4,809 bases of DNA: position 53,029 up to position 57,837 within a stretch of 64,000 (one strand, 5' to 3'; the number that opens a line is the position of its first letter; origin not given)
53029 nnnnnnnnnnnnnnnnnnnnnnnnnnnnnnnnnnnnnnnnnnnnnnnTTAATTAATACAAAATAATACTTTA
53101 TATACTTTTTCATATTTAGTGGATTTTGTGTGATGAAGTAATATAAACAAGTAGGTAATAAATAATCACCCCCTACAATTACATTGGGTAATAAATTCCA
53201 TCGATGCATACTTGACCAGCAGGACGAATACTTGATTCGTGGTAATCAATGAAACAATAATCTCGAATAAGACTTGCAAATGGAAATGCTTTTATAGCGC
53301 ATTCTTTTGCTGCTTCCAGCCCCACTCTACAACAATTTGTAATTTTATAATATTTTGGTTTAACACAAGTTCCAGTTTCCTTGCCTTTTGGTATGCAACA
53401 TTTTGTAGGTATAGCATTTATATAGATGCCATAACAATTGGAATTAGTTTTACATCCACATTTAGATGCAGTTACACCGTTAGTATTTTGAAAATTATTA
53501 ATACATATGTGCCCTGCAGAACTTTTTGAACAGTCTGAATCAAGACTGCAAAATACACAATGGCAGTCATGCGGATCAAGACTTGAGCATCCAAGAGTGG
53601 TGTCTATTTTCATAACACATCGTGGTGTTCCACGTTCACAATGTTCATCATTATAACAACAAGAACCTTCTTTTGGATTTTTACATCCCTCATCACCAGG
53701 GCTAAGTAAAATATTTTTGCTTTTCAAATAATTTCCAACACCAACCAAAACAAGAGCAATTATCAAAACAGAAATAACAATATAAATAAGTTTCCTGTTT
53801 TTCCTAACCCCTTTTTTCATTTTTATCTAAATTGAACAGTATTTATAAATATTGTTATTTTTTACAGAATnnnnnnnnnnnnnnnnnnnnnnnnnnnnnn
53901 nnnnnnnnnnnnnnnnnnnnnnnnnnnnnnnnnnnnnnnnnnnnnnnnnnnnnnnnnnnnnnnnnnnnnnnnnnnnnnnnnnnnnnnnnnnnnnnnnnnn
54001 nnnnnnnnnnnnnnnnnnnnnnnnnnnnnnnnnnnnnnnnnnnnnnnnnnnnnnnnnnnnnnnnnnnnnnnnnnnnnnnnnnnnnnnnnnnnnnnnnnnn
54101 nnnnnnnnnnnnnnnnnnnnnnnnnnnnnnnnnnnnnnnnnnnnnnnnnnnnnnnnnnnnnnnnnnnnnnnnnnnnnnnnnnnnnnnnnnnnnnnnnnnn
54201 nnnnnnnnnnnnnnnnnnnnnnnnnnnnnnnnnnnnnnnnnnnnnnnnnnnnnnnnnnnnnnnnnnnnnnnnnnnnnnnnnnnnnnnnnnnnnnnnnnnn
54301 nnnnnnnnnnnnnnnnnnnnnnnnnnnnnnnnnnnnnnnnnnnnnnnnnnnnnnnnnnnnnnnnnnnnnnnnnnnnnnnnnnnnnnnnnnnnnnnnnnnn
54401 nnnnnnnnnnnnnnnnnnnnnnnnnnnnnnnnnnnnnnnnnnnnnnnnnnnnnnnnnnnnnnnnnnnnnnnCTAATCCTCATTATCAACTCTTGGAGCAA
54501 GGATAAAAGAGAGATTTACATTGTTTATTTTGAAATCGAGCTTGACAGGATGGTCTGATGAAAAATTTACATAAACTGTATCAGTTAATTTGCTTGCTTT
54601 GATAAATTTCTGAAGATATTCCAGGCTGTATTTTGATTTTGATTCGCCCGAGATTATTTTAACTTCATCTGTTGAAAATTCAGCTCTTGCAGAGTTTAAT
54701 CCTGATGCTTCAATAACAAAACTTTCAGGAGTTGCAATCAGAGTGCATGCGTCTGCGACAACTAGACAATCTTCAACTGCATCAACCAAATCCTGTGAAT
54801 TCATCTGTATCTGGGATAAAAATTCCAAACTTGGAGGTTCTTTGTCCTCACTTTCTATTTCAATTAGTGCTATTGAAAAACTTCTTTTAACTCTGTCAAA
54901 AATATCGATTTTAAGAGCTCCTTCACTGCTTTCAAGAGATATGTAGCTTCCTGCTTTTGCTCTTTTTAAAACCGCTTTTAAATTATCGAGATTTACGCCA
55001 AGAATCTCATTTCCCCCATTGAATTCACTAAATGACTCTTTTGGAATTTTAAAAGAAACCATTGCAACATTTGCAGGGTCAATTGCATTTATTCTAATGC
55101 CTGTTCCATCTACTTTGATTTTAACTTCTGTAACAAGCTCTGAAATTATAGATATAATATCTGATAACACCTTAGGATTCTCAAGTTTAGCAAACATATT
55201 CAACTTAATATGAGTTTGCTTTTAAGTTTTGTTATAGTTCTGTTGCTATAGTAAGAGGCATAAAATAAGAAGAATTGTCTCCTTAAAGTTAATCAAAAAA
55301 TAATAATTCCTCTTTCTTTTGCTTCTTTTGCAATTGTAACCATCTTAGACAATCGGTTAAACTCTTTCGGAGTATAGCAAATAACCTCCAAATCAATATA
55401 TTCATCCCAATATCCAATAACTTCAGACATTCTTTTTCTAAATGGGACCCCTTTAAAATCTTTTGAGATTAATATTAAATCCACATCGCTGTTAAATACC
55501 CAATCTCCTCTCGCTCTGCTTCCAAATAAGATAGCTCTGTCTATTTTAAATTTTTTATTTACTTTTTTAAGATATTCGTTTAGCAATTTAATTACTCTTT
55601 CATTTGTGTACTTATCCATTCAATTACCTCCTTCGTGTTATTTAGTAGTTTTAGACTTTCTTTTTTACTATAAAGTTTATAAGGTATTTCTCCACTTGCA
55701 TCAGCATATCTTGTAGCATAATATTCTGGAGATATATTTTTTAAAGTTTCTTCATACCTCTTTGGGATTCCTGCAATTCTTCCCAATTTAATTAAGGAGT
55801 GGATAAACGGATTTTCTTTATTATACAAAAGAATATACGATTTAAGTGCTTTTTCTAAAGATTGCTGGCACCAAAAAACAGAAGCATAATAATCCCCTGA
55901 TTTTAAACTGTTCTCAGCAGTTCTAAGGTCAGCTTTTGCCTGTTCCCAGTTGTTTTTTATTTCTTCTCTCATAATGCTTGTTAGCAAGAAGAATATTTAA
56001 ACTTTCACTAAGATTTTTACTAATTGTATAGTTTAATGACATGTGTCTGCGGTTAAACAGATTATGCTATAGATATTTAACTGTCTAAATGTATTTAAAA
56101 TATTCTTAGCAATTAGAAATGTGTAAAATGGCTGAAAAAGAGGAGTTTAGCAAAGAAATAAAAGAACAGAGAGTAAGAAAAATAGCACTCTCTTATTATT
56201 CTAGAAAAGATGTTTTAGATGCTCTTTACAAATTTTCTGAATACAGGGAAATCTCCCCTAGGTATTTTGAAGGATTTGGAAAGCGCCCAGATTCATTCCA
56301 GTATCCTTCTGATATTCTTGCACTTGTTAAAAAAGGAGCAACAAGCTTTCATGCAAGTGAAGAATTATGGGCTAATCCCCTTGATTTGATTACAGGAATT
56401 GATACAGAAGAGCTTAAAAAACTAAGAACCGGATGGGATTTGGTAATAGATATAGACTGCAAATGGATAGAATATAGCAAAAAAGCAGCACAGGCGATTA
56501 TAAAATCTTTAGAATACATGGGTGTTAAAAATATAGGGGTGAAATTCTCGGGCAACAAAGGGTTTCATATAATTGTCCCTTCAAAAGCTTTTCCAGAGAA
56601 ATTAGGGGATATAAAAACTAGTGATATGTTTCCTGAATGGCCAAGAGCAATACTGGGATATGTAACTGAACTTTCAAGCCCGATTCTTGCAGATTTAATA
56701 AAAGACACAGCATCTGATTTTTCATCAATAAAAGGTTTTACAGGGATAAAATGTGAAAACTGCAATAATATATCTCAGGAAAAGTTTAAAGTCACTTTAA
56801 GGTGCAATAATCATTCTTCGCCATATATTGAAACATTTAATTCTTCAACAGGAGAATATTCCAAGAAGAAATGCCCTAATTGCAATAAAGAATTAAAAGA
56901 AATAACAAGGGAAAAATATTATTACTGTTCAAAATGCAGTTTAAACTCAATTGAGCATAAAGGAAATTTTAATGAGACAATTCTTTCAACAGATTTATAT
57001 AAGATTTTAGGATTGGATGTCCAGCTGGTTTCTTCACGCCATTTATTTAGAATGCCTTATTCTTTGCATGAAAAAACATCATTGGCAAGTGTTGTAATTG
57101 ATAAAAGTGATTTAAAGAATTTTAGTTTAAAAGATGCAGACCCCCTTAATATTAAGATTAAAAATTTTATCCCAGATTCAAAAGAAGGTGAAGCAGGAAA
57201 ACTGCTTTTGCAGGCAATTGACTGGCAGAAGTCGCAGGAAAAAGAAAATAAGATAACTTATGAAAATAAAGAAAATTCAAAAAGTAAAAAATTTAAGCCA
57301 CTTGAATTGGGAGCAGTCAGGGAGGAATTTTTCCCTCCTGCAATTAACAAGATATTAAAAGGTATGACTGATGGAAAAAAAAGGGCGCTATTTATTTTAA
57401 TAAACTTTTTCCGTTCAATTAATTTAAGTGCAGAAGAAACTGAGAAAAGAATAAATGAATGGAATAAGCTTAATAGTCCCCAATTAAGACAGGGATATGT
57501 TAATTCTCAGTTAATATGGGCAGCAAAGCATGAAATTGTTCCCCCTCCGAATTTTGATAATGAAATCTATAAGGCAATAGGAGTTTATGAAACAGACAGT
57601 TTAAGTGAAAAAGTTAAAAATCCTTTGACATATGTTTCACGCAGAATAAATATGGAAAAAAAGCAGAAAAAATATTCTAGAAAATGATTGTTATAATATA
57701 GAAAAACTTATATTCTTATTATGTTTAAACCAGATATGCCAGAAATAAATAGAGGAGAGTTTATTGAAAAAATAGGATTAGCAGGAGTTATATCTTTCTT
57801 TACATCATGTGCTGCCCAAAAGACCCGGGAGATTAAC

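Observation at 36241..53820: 17.6-kb minus-strand block of prepilin-like proteins plus giant Cys-rich surface proteins: candidate undescribed surface or host-contact apparatus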

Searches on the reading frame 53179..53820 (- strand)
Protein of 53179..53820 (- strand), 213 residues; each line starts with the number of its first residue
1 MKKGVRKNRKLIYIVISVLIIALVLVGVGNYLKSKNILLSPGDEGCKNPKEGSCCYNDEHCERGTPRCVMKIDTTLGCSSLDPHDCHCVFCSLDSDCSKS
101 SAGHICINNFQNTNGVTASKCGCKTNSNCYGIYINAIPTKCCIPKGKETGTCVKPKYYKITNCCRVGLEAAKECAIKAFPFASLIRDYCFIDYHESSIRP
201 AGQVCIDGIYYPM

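Call 3: search_protein_families(library=pfam, max_evalue=0.1, proteins=[window:53179-53820:-])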
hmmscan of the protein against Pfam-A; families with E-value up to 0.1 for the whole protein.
window:53179-53820:- (213 aa): 1 family
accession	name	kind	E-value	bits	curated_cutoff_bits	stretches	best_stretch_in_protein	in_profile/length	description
PF13624.11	SurA_N_3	-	0.038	14.3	27.2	1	5-35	5-37/162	SurA-like N-terminal domain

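Call 6: search_protein_families(library=ncbifam, max_evalue=0.1, proteins=[window:53179-53820:-])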
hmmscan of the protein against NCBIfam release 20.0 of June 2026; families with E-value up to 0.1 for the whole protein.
window:53179-53820:- (213 aa): 0 families

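Call 76: search_protein_families(library=phrogs, max_evalue=0.01, proteins=[window:53179-53820:-])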
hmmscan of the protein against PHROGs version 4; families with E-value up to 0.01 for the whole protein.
window:53179-53820:- (213 aa): 0 families

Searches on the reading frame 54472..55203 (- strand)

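Call 37: search_protein_families(library=pfam, max_evalue=0.001, proteins=[window:54472-55203:-])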
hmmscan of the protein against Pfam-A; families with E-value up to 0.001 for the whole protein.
window:54472-55203:- (243 aa): 2 families
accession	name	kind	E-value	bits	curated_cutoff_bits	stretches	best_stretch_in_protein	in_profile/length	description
PF00705.23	PCNA_N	-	8.4e-15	55.1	20.3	1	5-100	4-100/127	Proliferating cell nuclear antigen, N-terminal domain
PF02747.20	PCNA_C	-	7.4e-10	39.5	23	1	124-238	3-127/128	Proliferating cell nuclear antigen, C-terminal domain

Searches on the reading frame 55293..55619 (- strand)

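Call 92: search_protein_families(library=pfam, max_evalue=0.01, proteins=[window:55293-55619:-])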
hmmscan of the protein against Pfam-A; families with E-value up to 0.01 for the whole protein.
window:55293-55619:- (108 aa): 3 families
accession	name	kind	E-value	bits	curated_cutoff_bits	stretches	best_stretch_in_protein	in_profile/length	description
PF01909.29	NTP_transf_2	-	5e-11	43.3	21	1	14-101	2-87/93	Nucleotidyltransferase domain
PF18765.7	Polbeta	-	6.9e-09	36.2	26.9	1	18-107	4-87/93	Polymerase beta, Nucleotidyltransferase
PF22600.2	MTPAP-like_central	-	0.0013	19.3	27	1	7-58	23-70/139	Poly(A) RNA polymerase, mitochondrial-like, central palm domain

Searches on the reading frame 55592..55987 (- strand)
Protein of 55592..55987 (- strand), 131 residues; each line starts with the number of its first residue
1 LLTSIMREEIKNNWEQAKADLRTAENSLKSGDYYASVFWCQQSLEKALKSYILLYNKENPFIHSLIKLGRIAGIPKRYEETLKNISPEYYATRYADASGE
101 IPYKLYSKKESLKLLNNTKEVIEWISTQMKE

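Call 92: search_protein_families(library=pfam, max_evalue=0.01, proteins=[window:55592-55987:-])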
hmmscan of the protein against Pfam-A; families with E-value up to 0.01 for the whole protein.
window:55592-55987:- (131 aa): 2 families
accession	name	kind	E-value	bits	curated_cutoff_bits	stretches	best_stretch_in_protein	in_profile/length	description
PF05168.19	HEPN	-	8.8e-23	81.1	22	1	14-125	5-114/117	HEPN domain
PF13333.12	rve_2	-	0.0055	17.3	22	0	27-58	6-37/56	Integrase core domain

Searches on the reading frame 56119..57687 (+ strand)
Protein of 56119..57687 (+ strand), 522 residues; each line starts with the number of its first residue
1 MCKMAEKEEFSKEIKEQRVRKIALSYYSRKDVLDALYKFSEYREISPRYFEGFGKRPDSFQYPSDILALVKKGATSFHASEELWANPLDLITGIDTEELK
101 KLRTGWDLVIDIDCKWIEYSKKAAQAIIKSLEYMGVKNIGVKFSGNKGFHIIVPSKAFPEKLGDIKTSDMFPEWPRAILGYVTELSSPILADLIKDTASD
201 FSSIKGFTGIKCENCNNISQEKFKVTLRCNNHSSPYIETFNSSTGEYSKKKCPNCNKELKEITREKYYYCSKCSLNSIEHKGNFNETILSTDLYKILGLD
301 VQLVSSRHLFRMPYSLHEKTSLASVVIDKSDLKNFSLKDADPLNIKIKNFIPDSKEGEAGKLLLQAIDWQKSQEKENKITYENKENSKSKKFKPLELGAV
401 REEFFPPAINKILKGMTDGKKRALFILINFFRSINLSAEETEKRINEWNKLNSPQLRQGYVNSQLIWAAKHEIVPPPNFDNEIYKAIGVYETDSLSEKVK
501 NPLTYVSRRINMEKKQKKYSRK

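Call 37: search_protein_families(library=pfam, max_evalue=0.001, proteins=[window:56119-57687:+])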
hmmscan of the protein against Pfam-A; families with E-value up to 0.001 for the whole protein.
window:56119-57687:+ (522 aa): 2 families
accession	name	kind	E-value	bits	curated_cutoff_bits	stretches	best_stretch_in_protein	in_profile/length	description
PF01896.25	DNA_primase_S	-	1.6e-07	32.3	26.8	0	121-158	25-63/163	DNA primase small subunit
PF21686.3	LigD_Prim-Pol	-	0.00034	20.7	27.4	1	101-156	96-153/254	LigD, primase-polymerase domain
